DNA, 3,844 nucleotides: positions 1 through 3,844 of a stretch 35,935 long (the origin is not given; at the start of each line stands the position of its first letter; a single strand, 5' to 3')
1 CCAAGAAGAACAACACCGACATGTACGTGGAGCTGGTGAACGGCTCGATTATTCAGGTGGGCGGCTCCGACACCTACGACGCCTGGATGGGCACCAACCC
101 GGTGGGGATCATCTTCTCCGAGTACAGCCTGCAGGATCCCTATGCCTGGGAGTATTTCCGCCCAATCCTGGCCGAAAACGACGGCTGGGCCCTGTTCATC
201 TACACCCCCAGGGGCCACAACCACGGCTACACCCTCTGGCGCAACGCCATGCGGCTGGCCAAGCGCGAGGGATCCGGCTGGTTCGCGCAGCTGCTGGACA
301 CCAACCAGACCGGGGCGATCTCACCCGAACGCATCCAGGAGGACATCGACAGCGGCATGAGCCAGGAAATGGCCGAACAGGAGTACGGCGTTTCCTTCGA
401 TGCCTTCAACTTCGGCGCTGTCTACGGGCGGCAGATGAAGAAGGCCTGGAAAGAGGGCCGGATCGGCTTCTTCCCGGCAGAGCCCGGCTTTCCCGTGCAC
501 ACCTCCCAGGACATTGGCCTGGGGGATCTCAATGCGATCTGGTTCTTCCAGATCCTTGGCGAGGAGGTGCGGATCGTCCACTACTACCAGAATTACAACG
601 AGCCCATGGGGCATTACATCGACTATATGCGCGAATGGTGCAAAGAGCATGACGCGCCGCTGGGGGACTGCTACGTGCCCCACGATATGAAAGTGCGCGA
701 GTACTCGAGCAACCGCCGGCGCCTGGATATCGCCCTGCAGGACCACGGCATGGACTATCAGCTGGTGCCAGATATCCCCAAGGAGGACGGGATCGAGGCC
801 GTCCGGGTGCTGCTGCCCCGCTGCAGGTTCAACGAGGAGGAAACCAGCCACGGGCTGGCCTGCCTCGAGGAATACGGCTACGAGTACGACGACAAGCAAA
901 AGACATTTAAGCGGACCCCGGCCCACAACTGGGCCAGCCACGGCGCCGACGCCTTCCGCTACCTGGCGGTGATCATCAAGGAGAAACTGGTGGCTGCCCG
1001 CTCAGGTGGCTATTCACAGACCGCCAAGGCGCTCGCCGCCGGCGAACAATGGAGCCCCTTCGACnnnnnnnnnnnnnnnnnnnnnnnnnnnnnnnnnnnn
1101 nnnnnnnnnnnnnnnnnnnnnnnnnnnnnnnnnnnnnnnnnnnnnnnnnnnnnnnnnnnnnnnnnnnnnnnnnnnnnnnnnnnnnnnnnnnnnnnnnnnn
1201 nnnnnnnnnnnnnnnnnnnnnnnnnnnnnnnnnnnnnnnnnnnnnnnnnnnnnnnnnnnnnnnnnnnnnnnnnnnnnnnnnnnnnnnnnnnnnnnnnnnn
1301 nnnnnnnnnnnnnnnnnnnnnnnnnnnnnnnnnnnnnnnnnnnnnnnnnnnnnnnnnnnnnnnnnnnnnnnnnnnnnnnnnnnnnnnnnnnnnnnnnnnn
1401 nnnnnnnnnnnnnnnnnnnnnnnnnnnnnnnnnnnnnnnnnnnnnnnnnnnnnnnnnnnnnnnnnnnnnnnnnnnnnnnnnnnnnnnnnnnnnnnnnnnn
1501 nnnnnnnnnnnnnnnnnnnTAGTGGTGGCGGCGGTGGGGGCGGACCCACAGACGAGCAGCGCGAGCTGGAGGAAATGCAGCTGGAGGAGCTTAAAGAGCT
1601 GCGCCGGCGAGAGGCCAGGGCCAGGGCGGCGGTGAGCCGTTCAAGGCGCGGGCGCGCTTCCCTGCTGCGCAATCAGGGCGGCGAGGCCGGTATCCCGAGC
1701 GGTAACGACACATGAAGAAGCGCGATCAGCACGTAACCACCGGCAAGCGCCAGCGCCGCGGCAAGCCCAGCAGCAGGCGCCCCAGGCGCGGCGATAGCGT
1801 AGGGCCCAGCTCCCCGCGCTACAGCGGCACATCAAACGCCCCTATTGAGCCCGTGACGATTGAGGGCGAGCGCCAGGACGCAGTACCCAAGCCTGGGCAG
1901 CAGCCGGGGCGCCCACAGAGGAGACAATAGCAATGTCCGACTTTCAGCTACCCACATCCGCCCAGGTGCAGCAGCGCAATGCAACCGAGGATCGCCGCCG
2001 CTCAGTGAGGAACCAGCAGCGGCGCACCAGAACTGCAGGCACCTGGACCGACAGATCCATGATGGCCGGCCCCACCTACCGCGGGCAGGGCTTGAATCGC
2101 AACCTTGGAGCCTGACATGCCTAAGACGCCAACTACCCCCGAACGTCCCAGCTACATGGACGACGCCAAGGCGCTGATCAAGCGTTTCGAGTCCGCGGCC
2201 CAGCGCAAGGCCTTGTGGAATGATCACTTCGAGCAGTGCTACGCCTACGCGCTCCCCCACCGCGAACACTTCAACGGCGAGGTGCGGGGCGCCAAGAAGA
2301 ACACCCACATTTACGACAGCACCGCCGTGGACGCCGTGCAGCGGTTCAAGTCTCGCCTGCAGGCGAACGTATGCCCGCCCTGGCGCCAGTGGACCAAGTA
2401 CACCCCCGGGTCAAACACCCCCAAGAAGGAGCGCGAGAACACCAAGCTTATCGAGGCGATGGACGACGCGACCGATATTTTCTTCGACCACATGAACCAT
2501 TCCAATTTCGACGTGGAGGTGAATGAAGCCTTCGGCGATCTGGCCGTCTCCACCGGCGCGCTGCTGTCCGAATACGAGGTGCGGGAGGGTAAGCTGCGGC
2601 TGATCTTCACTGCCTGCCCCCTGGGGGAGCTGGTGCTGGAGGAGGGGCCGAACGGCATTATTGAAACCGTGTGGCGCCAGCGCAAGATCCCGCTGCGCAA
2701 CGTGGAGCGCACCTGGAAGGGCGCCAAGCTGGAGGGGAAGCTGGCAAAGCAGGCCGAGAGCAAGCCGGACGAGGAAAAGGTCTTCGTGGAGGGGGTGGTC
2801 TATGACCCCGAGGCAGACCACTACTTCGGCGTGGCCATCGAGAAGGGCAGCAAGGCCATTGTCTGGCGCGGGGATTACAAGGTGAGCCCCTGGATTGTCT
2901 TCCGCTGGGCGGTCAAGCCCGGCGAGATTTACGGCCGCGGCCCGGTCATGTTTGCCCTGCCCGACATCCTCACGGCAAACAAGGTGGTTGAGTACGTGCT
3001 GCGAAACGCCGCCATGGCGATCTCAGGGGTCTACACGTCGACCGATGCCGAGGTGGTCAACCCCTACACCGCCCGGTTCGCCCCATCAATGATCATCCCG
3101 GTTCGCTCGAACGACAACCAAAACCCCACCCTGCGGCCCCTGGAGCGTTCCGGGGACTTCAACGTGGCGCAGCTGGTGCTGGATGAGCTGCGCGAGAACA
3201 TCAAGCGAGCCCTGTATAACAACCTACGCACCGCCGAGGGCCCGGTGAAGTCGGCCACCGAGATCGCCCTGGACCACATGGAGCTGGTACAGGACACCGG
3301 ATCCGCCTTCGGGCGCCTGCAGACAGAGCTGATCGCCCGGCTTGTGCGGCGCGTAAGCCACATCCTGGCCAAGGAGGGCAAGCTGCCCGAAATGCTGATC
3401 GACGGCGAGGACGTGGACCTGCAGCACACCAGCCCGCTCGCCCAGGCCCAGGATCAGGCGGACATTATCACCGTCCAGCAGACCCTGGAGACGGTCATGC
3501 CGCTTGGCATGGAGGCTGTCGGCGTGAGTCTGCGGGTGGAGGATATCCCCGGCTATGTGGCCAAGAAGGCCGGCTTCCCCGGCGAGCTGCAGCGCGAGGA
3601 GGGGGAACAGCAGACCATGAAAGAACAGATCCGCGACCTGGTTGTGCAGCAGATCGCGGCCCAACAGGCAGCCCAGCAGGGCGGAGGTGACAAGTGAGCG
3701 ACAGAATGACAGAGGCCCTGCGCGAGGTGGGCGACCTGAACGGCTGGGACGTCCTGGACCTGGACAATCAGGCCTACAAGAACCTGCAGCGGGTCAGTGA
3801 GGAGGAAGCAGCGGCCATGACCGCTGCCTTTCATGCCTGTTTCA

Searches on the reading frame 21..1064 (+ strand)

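Call 39: search_protein_families(library=phrogs, proteins=[window:21-1064:+], max_evalue=0.001)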
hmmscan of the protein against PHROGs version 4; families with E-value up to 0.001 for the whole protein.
window:21-1064:+ (348 aa): 2 families
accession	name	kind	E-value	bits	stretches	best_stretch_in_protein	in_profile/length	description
phrog_2472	-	unknown function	3.1e-38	132.9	1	126-323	111-312/324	-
phrog_2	-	head and packaging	1.8e-13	51.2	1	5-330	345-606/807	terminase large subunit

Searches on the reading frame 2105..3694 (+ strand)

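Call 39: search_protein_families(library=phrogs, proteins=[window:2105-3694:+], max_evalue=0.001)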
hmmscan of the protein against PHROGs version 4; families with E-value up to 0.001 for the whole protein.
window:2105-3694:+ (530 aa): 4 families
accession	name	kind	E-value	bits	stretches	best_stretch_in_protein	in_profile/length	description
phrog_332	-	connector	7.3e-84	283.1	1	19-527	9-538/560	head-tail adaptor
phrog_449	-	connector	2.1e-27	96.8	1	19-526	3-505/520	head-tail adaptor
phrog_21528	-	unknown function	1.5e-23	84.5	1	21-227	3-208/224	-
phrog_21643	-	unknown function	5.3e-22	79.2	1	289-525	2-240/268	-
